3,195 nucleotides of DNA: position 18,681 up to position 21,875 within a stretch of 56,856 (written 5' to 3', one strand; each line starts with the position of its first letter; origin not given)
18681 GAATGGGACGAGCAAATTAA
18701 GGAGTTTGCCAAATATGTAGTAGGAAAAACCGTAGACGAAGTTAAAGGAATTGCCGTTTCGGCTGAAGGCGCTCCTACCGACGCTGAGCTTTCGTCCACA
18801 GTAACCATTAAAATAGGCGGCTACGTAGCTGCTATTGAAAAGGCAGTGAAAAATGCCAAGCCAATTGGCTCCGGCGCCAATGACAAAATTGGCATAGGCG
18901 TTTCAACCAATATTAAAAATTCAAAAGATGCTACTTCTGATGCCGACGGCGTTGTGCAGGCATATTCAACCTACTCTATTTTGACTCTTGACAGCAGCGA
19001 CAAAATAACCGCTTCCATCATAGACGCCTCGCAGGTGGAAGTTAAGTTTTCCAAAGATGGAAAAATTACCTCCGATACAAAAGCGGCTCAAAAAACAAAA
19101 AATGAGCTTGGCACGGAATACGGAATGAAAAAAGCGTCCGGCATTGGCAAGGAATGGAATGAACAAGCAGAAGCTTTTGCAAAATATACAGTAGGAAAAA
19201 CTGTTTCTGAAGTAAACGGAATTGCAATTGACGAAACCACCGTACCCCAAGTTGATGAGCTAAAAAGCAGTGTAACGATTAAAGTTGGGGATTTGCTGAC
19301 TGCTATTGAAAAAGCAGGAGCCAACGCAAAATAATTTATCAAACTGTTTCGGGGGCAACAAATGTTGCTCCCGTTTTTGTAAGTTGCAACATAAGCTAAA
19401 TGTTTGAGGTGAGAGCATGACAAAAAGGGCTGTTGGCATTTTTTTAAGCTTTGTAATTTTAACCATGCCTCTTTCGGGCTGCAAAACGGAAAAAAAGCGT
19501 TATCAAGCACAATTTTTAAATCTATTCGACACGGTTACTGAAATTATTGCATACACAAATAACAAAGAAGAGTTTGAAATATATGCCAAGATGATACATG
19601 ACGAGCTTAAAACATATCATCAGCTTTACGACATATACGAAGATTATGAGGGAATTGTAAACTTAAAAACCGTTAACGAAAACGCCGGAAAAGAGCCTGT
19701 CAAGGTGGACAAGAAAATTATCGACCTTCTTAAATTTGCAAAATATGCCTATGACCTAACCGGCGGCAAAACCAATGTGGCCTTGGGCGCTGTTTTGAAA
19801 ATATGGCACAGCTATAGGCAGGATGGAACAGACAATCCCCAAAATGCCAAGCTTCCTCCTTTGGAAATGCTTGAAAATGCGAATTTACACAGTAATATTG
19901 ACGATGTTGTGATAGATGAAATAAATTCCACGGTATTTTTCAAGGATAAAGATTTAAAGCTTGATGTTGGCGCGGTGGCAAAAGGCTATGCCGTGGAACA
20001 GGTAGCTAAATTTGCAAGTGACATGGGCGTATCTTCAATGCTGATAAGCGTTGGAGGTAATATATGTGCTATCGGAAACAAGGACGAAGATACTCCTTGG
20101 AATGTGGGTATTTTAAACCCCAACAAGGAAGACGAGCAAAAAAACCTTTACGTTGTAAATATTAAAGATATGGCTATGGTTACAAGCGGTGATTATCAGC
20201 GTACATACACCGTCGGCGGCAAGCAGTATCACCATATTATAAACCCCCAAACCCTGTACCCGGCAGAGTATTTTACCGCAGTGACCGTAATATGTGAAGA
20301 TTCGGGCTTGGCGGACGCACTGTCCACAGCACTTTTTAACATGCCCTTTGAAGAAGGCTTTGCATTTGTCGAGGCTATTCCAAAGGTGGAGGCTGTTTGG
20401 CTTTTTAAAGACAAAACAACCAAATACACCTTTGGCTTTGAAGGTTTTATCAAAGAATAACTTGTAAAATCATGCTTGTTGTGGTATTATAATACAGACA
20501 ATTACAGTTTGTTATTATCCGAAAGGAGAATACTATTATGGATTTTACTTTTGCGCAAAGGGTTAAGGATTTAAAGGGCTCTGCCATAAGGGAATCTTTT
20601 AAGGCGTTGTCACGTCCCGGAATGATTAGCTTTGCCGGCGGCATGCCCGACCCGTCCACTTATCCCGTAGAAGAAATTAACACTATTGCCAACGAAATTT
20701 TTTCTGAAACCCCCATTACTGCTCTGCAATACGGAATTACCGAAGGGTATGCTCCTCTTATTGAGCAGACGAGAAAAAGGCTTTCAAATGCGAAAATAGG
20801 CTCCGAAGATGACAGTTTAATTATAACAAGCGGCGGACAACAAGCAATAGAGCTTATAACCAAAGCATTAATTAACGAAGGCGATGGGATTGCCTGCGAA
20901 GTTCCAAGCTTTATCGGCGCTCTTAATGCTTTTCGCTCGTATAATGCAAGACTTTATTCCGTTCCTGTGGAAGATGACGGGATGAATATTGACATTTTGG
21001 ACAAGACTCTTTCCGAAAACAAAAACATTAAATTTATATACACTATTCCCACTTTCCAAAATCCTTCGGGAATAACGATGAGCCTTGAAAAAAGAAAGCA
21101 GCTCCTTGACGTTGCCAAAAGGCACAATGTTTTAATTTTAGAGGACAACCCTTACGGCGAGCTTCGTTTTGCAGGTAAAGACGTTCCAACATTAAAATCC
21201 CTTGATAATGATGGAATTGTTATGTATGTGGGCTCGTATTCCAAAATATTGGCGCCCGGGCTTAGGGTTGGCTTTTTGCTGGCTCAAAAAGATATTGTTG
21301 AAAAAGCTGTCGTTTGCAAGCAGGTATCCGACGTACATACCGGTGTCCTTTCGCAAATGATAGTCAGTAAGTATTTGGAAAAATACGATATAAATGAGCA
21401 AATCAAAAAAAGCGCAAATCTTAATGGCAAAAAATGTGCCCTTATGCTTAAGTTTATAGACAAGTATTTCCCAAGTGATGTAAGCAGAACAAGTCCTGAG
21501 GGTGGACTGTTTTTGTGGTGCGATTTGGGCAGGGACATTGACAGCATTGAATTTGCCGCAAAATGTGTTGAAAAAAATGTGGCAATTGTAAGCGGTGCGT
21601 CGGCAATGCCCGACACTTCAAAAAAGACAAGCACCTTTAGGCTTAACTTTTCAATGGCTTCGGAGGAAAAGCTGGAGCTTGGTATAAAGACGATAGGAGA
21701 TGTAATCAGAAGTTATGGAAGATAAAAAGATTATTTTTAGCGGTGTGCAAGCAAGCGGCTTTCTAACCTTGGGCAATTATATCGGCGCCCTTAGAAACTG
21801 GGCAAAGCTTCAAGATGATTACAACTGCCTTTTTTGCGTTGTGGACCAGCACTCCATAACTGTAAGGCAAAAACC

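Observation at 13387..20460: Seven-gene flavin/quinone extracytosolic electron-transfer locus, a divergent relative of the Listeria EET system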

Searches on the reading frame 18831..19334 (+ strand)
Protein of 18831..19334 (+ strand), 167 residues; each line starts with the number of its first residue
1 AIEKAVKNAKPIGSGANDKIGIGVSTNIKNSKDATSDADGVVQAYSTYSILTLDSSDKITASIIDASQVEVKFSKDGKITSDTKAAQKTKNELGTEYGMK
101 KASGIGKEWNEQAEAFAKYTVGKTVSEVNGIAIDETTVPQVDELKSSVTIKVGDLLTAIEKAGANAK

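Call 7: search_protein_families(library=pfam, proteins=[window:18831-19334:+], max_evalue=10)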
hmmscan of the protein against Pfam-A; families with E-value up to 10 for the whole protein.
window:18831-19334:+ (167 aa): 1 family
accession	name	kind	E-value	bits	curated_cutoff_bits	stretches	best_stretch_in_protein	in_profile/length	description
PF22093.1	Cwp8_D2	-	0.26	12.1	27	1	41-77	9-46/79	Cell wall binding protein Cwp8 domain 2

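Call 48: predict_structure(alignment_id=A2)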
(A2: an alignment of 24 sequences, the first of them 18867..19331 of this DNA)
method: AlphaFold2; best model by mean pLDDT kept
length: 155 residues; sequences in the alignment: 24
mean_pLDDT: 93.6   pTM: 0.85
mean pLDDT of the five models: 93.6, 90.6, 86.9, 79.1, 64.9
residues with pLDDT >= 90: 138; 70-90: 15; 50-70: 2; < 50: 0
segments of 3 or more residues with pLDDT < 50: none
pLDDT, mean of each block of 10 residues (from residue 1): 85 92 93 95 97 93 92 89 93 95 97 97 94 95 97 96
secondary structure, 60 per line:
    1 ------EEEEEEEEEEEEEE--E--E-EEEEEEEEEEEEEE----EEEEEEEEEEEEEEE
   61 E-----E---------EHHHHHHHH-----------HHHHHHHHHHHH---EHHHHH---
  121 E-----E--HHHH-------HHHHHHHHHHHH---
elements in order: E7-20 E28-41 E46-61 H78-85 H97-108 H113-117 H130-133 H141-152

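Call 51: fold_search(model_id=the predicted structure, library=pdb)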
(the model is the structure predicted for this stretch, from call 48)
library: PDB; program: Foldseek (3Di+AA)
matches with E <= 10: 554; with E <= 0.001: 0
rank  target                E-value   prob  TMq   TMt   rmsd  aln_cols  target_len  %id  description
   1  5wkp_H                9.2e-03  0.97  0.33  0.39   8.9       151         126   17  Crystal Structure of the Human mitochondrial Cysteine Desulfurase in complex with ISD11 and Iron-Sulfur Cluster Scaffo (released 2017-11-15)
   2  8pk8_D                1.0e-02  0.95  0.31  0.37   9.3       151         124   16  Structure of the human mitochondrial iron-sulfur cluster biosynthesis complex during persulfide transfer (persulfide o (released 2024-05-01)
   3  8rmc_D                1.1e-02  0.94  0.31  0.37   8.4       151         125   16  Structure of the FDX2-bound core ISC complex (proximal conformation) (released 2024-12-18)
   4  7rtk_D                1.2e-02  0.96  0.32  0.39   9.6       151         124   16  Structure of the (NIAU)2 complex with N-terminal mutation of ISCU2 Y35D at 2.5 A resolution (released 2021-08-25)
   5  6wih_D                1.6e-02  0.93  0.32  0.38   9.1       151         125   16  N-terminal mutation of ISCU2 (L35H36) traps Nfs1 Cys loop in the active site of ISCU2 without metal present. Structure (released 2020-05-13)
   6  6uxe_D                1.7e-02  0.94  0.33  0.38   9.1       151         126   16  Structure of the human mitochondrial desulfurase complex Nfs1-ISCU2(M140I)-ISD11 with E.coli ACP1 at 1.57 A resolution (released 2019-11-20)
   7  5wlw_H                2.0e-02  0.94  0.34  0.40   9.0       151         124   16  Crystal Structure of the Human Mitochondrial Cysteine Desulfurase with active Cysteine Loop within ISCU1 active site,  (released 2017-11-15)
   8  6w1d_D                2.4e-02  0.92  0.33  0.38   9.1       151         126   16  Structure of human mitochondrial complex Nfs1-ISCU2 (WT)-ISD11 with E.coli ACP1 at 1.8 A resolution (NIAU)2 (released 2020-03-18)
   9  5wlw_D                2.6e-02  0.92  0.34  0.39   7.2       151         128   18  Crystal Structure of the Human Mitochondrial Cysteine Desulfurase with active Cysteine Loop within ISCU1 active site,  (released 2017-11-15)
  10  6wi2_D                3.1e-02  0.85  0.31  0.37   9.3       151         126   16  Structure of human mitochondrial complex Nfs1-ISCU2-ISD11 with E.coli ACP1 at 1.95 A resolution (NIAU)2. N-terminal mu (released 2020-04-22)
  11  3lvl_A                4.4e-02  0.80  0.32  0.38   8.1       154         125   14  Crystal Structure of E.coli IscS-IscU complex (released 2010-04-21)
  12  5d9r                  4.7e-02  0.16  0.15  0.17   8.0        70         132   20  Crystal structure of a conserved domain in the intermembrane space region of the plastid division protein ARC6 (released 2015-11-11)
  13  5had                  5.0e-02  0.16  0.15  0.16   8.2        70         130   21  Crystal structure of intermembrane space region of chloroplast protein ARC6 (released 2017-01-18)
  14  1wfz_MODEL_1_A        6.8e-02  0.85  0.32  0.37   9.7       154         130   15  Solution structure of Iron-sulfur cluster protein U (IscU) (released 2004-11-27)
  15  5wkp_D                8.2e-02  0.75  0.31  0.40  10.0       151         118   17  Crystal Structure of the Human mitochondrial Cysteine Desulfurase in complex with ISD11 and Iron-Sulfur Cluster Scaffo (released 2017-11-15)
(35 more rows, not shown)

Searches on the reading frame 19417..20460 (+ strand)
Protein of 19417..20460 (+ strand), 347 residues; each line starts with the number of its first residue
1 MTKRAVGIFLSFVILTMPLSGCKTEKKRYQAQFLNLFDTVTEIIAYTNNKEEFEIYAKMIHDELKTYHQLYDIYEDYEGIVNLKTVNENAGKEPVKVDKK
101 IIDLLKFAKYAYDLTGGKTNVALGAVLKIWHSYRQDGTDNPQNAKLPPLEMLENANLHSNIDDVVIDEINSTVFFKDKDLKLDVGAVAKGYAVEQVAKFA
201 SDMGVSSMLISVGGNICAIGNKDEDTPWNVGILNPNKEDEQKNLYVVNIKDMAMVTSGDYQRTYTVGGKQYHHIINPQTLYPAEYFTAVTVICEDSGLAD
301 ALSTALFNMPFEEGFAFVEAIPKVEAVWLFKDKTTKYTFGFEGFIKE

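Call 3: search_protein_families(library=pfam, proteins=[window:19417-20460:+], max_evalue=0.01)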
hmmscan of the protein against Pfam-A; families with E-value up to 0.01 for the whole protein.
window:19417-20460:+ (347 aa): 1 family
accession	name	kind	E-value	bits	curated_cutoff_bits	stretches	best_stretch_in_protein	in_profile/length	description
PF02424.20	ApbE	-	2.2e-69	234.4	25.6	1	37-328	1-266/266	ApbE family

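Call 4: search_protein_families(library=ncbifam, proteins=[window:19417-20460:+], max_evalue=0.01)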
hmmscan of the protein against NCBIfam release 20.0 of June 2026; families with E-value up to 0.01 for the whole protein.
window:19417-20460:+ (347 aa): 1 family
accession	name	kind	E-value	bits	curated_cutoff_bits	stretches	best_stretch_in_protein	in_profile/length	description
NF007774.0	PRK10461.1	equivalog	6.1e-29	101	498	1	51-314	56-313/351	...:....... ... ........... ApbE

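Call 6: search_solved_structures(query=window:19417-20460:+, max_evalue=0.001)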
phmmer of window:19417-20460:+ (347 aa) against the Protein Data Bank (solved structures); distinct sequences matched with E-value up to 0.001: 13.
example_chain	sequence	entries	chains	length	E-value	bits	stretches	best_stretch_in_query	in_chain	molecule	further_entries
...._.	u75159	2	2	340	1.7e-37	133.1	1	53-341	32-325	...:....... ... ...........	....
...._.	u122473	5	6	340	2.9e-37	132.3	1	75-343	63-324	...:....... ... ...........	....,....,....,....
4ifu_A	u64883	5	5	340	1e-36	130.6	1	83-341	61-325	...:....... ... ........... | Thiamine biosynthesis lipoprotein ApbE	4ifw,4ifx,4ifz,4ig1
1vrm_A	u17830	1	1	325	1.1e-36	130.4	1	52-317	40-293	hypothetical protein TM1553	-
7mgt_A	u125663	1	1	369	1.2e-36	130.3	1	82-341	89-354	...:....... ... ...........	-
4xdr_A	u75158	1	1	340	1.3e-35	126.9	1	83-341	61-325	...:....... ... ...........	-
6nxi_A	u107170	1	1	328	9.3e-24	87.9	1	69-321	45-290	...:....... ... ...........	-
4xgw_A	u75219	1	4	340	5.6e-23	85.4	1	61-311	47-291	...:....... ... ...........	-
2o18_A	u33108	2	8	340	2e-22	83.5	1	61-311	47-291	Thiamine biosynthesis lipoprotein apbE | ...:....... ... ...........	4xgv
6nxj_A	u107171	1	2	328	2.3e-22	83.4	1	69-321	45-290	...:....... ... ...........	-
4xgx_A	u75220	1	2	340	7.7e-22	81.6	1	86-311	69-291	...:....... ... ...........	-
5mgy_H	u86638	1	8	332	8.9e-22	81.4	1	176-320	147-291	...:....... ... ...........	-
3pnd_A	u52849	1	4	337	2.1e-20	76.9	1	81-309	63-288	Thiamine biosynthesis lipoprotein ApbE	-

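Call 73: search_solved_structures(query=window:19417-20460:+, max_evalue=1e-30, show_alignments=2)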
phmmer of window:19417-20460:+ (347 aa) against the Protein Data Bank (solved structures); distinct sequences matched with E-value up to 1e-30: 6.
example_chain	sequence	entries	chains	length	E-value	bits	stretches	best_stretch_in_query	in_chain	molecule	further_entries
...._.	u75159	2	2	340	1.7e-37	133.1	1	53-341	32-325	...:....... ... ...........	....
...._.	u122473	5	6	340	2.9e-37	132.3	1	75-343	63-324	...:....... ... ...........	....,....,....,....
4ifu_A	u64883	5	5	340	1e-36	130.6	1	83-341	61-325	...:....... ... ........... | Thiamine biosynthesis lipoprotein ApbE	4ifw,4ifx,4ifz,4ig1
1vrm_A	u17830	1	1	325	1.1e-36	130.4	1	52-317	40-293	hypothetical protein TM1553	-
7mgt_A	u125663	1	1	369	1.2e-36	130.3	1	82-341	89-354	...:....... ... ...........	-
4xdr_A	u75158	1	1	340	1.3e-35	126.9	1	83-341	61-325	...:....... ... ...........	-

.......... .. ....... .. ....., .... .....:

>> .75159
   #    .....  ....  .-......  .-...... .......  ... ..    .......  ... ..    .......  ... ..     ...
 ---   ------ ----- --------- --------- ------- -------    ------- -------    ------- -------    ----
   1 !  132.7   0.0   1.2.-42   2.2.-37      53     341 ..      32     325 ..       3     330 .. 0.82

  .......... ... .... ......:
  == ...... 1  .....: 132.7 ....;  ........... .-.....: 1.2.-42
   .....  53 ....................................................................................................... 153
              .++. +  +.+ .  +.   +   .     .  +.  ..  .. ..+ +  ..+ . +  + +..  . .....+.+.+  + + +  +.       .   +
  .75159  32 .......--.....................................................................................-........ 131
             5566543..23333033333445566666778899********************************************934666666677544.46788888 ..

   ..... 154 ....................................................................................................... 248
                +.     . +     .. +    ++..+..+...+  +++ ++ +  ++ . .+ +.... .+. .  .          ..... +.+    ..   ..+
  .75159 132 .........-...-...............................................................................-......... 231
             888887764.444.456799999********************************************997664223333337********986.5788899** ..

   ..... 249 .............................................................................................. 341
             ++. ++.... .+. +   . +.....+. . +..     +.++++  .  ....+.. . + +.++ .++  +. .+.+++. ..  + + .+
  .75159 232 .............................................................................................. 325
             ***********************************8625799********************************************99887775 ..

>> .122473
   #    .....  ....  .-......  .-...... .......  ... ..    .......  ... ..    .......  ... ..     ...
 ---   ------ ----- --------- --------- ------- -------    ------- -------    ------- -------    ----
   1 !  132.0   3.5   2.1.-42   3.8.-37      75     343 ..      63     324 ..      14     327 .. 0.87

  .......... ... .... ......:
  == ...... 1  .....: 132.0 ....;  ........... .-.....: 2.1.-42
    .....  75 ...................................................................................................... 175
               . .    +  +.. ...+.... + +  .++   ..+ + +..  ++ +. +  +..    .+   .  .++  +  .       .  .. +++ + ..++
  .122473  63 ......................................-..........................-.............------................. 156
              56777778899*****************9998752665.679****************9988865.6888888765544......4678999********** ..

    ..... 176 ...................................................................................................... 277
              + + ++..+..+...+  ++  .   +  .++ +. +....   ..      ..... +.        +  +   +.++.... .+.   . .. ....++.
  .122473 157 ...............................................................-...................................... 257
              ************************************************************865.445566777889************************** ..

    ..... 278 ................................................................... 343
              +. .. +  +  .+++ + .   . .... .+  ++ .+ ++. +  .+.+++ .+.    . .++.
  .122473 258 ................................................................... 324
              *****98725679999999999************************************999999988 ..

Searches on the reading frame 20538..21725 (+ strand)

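Call 52: search_protein_families(library=pfam, proteins=[window:20538-21725:+], max_evalue=0.00001)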
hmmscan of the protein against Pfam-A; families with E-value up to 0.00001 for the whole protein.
window:20538-21725:+ (395 aa): 2 families
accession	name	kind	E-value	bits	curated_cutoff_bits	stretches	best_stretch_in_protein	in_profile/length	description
PF00155.27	Aminotran_1_2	-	1.7e-30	106.8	19.7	1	61-384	34-359/361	Aminotransferase class I and II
PF12897.13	Asp_aminotransf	-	4.6e-11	42.6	27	1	120-380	129-399/421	Aspartate amino-transferase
